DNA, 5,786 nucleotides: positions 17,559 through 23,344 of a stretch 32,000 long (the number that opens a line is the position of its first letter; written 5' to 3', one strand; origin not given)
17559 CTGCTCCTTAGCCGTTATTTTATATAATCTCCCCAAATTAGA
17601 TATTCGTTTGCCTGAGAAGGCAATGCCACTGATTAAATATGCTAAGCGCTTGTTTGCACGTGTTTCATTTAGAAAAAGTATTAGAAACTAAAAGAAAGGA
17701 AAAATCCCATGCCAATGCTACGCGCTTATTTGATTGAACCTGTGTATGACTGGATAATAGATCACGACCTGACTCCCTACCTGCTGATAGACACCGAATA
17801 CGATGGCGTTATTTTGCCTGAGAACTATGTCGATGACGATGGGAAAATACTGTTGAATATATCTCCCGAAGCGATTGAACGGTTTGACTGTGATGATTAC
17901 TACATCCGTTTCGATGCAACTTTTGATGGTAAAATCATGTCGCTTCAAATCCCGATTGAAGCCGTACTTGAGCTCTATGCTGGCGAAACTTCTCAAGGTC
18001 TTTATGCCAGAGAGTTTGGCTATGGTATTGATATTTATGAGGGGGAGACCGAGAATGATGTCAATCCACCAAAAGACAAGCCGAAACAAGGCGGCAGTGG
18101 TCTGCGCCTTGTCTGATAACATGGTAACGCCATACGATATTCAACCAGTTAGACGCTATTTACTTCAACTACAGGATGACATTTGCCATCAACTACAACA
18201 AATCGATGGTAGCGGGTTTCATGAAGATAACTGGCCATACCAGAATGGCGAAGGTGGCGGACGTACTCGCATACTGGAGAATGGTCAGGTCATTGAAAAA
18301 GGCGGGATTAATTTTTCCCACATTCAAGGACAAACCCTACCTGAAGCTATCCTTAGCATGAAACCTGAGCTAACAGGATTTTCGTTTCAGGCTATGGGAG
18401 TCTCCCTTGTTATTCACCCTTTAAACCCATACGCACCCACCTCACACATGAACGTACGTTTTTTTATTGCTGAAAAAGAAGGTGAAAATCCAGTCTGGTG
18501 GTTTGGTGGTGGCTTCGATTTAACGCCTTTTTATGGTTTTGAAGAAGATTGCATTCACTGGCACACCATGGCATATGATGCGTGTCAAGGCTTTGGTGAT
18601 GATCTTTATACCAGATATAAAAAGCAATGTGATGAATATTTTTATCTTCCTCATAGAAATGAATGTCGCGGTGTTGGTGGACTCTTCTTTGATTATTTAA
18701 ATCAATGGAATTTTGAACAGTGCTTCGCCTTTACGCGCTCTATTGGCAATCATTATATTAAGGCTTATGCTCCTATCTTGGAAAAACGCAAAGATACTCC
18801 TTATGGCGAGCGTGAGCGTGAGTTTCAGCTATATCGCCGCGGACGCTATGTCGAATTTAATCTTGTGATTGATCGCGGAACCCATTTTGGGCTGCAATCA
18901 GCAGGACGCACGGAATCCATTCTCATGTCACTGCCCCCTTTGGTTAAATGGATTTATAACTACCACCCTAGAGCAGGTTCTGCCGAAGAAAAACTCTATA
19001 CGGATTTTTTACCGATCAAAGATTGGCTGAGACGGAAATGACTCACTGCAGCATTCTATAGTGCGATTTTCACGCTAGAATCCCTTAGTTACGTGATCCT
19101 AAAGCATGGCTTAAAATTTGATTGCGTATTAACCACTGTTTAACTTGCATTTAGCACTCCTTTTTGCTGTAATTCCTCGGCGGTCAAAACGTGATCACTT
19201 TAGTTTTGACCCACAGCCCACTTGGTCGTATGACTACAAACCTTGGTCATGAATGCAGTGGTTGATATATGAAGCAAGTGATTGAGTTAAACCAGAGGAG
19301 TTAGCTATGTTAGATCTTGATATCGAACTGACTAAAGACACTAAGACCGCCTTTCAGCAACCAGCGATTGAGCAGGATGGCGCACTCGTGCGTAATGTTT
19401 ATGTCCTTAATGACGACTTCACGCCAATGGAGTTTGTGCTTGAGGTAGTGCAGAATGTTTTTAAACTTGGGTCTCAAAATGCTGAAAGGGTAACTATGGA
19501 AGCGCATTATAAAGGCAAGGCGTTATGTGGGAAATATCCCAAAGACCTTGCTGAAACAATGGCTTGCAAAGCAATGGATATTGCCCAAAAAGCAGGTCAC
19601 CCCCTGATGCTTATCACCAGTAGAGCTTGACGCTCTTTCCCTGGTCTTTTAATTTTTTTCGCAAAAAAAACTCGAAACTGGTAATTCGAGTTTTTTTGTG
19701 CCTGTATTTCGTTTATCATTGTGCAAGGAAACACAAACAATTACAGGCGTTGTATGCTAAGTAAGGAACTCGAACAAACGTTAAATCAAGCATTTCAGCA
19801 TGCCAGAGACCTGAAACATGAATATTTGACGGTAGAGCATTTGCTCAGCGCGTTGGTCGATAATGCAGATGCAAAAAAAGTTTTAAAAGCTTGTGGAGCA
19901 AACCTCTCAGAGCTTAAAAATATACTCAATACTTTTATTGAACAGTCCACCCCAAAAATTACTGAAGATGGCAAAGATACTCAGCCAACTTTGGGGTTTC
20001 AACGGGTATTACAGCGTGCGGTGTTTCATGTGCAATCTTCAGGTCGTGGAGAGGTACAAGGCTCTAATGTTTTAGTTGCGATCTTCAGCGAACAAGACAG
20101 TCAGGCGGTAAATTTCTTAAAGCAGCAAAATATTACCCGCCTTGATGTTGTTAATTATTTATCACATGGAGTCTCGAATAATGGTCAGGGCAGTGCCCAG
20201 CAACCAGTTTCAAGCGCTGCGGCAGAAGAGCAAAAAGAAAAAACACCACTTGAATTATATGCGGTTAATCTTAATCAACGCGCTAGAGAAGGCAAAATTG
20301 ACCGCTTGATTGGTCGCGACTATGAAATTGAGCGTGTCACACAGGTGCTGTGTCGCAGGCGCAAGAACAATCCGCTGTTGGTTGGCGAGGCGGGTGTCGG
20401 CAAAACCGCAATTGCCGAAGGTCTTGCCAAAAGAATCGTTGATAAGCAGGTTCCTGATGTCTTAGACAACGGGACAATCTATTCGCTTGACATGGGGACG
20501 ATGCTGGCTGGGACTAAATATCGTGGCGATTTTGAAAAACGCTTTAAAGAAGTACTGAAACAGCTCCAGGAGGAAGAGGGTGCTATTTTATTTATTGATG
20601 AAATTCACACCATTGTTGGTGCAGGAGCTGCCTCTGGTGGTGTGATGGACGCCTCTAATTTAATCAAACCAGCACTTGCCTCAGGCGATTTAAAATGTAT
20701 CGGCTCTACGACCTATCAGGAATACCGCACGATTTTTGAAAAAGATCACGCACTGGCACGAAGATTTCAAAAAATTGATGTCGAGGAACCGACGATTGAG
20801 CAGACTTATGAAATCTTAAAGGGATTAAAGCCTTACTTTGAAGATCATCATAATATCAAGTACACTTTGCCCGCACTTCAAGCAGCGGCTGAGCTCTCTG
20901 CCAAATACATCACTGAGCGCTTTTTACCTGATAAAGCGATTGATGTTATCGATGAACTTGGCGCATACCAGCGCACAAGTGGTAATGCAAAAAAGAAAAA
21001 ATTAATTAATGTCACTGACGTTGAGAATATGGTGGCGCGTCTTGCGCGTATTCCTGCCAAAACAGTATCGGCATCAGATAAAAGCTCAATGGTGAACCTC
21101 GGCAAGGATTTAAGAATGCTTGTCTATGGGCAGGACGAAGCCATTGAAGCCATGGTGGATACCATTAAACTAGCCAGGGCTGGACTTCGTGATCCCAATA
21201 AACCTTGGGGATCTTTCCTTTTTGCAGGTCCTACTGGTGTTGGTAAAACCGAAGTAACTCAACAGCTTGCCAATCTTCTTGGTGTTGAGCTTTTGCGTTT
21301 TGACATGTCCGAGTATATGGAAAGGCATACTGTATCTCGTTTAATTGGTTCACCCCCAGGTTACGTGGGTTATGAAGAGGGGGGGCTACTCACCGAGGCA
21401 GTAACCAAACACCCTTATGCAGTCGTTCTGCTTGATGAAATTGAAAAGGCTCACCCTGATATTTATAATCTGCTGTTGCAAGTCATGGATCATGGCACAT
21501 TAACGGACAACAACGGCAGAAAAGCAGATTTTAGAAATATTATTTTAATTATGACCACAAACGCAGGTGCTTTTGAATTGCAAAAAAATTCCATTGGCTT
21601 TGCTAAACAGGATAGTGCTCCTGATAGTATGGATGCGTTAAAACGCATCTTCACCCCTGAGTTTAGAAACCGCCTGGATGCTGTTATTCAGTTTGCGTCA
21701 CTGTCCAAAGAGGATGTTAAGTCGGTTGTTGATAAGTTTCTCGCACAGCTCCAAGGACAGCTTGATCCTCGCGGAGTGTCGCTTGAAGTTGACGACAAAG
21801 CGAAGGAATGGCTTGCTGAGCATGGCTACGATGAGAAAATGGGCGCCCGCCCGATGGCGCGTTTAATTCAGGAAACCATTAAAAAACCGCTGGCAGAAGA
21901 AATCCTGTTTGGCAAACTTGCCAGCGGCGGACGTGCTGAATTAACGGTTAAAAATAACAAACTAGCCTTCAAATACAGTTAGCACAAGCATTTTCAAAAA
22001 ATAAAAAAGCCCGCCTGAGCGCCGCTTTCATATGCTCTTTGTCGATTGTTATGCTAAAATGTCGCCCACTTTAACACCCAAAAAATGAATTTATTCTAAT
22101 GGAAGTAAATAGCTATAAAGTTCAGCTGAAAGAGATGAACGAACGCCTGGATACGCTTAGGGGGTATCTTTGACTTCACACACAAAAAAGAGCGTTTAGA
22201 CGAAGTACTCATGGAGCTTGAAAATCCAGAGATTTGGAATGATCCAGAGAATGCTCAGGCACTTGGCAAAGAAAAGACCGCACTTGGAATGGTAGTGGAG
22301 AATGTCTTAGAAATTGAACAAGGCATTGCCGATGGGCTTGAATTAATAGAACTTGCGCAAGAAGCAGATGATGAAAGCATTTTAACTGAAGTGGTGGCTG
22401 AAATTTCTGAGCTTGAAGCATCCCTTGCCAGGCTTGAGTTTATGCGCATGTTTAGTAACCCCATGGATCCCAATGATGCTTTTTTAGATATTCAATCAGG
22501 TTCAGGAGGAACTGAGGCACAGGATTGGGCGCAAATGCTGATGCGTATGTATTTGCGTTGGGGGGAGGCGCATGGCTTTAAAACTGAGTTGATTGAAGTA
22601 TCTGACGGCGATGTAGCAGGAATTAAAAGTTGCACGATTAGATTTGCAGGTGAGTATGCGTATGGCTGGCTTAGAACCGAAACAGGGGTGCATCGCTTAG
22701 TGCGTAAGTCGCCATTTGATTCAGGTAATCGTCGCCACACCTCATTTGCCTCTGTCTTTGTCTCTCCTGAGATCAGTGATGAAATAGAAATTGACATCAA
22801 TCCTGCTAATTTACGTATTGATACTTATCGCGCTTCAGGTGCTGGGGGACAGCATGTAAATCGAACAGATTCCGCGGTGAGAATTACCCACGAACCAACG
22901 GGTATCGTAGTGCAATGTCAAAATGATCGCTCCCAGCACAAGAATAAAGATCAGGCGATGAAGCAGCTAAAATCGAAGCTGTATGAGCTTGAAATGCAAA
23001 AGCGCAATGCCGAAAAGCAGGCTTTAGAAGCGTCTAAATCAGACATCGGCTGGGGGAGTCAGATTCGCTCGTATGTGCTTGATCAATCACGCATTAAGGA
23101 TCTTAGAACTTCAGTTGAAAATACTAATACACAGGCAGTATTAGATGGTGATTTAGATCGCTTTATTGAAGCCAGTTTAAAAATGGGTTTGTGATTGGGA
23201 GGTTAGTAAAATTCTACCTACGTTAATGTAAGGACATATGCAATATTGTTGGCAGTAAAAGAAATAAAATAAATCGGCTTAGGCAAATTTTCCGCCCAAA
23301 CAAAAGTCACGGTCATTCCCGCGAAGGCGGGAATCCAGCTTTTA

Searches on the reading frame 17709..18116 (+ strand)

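Call 50: search_protein_families(library=pfam, proteins=[window:17709-18116:+])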
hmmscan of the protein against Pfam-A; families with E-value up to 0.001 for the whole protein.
window:17709-18116:+ (135 aa): 1 family
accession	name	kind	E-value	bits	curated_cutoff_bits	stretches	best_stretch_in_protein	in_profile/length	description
PF04386.18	SspB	-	6.7e-18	65.6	27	1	4-99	2-105/156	Stringent starvation protein B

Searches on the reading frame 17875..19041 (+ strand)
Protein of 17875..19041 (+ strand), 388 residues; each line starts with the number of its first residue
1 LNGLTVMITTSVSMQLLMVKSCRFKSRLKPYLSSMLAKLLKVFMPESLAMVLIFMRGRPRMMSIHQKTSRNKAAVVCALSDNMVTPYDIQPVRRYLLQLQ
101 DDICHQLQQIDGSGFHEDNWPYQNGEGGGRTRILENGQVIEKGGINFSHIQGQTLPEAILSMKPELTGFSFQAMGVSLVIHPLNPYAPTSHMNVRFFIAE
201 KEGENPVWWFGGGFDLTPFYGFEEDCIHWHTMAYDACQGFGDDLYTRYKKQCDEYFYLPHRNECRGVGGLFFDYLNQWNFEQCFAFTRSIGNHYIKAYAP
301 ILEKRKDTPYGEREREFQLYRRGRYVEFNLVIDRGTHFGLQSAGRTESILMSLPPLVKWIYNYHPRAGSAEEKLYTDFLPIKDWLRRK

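Call 50: search_protein_families(library=pfam, proteins=[window:17875-19041:+])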
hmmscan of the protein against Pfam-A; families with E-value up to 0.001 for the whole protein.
window:17875-19041:+ (388 aa): 1 family
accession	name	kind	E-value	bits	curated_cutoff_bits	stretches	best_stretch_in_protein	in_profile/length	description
PF01218.23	Coprogen_oxidas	-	3.1e-128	427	31.8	1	92-384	2-295/295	Coproporphyrinogen III oxidase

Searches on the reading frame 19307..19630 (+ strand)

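Call 50: search_protein_families(library=pfam, proteins=[window:19307-19630:+])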
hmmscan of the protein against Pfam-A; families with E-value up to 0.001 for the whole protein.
window:19307-19630:+ (107 aa): 1 family
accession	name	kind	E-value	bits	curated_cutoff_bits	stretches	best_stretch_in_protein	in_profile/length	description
PF02617.22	ClpS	-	2.6e-22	78.8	23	1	31-101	8-78/80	ATP-dependent Clp protease adaptor protein ClpS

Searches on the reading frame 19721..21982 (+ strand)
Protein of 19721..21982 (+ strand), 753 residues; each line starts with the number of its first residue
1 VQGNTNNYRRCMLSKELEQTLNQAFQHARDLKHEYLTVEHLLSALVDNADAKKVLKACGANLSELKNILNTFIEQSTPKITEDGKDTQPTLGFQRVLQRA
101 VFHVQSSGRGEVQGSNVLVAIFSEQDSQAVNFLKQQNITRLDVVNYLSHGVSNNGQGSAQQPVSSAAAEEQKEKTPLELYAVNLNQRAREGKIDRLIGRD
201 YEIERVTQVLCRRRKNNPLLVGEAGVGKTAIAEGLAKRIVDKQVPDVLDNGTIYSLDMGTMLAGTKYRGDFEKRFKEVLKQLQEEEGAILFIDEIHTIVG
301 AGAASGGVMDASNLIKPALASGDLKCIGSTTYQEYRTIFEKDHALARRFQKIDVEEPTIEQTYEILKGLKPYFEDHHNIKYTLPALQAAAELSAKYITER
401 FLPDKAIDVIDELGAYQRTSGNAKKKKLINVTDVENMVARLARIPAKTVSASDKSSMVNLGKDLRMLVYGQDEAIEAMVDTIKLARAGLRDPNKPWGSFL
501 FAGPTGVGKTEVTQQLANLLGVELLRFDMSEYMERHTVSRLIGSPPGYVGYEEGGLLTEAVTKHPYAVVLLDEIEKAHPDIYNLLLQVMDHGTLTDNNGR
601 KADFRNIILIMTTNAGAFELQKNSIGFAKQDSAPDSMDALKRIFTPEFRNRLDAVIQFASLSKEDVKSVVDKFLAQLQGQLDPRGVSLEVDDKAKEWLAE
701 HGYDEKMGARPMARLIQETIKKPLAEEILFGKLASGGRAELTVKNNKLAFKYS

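Call 50: search_protein_families(library=pfam, proteins=[window:19721-21982:+])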
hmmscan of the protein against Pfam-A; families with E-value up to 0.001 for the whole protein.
window:19721-21982:+ (753 aa): 22 families
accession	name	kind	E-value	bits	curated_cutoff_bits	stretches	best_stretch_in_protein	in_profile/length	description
PF07724.20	AAA_2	-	1.2e-65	221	27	1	495-654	2-165/166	AAA domain (Cdc48 subfamily)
PF10431.15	ClpB_D2-small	-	4.7e-28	97.5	21.9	1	661-739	1-79/81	C-terminal, D2-small domain, of ClpB protein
PF17871.7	AAA_lid_9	-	7.9e-27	93.6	22.8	1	359-457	2-97/104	AAA lid domain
PF00004.35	AAA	-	2.3e-25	90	21.2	2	219-332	2-110/131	ATPase family associated with various cellular activities (AAA)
PF07728.20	AAA_5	-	1.5e-20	74.1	22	2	499-620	2-128/139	AAA domain (dynein-related subfamily)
PF02861.25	Clp_N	-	5.7e-15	55.7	20.7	1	24-73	1-52/53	Clp amino terminal domain, pathogenicity island component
PF13191.12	AAA_16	-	7.8e-14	53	32.6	1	195-285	1-85/167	AAA ATPase domain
PF13401.12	AAA_22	-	3.7e-10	40.7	27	1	499-590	8-109/130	AAA domain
PF00158.32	Sigma54_activat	-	4.5e-09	36.6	20.2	0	213-298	20-105/168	Sigma-54 interaction domain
PF12775.13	AAA_7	-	1.4e-07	31.7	25.8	0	498-598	35-139/181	P-loop containing dynein motor region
PF04851.21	ResIII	-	1.5e-06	28.7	22.5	0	468-519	5-46/164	Type III restriction enzyme, res subunit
PF05621.17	TniB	-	1.5e-06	28.2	22.4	1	204-355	24-185/189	Bacterial TniB protein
PF13238.12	AAA_18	-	1.7e-06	28.9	29.4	0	501-526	3-25/128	AAA domain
PF13173.12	AAA_14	-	5.3e-06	26.9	27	0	219-310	6-86/129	AAA domain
PF05496.18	RuvB_N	-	5.3e-06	26.7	27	0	480-524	17-61/159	Holliday junction DNA helicase RuvB P-loop domain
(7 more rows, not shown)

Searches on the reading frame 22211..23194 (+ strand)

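Call 50: search_protein_families(library=pfam, proteins=[window:22211-23194:+])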
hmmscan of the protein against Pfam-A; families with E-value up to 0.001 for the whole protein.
window:22211-23194:+ (327 aa): 2 families
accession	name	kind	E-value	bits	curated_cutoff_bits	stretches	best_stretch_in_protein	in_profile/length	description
PF03462.23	PCRF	-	2.7e-54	184.4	24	1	2-182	11-194/194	PCRF domain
PF00472.26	RF-1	-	1.1e-43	148.3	35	1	190-299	1-116/116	RF-1 domain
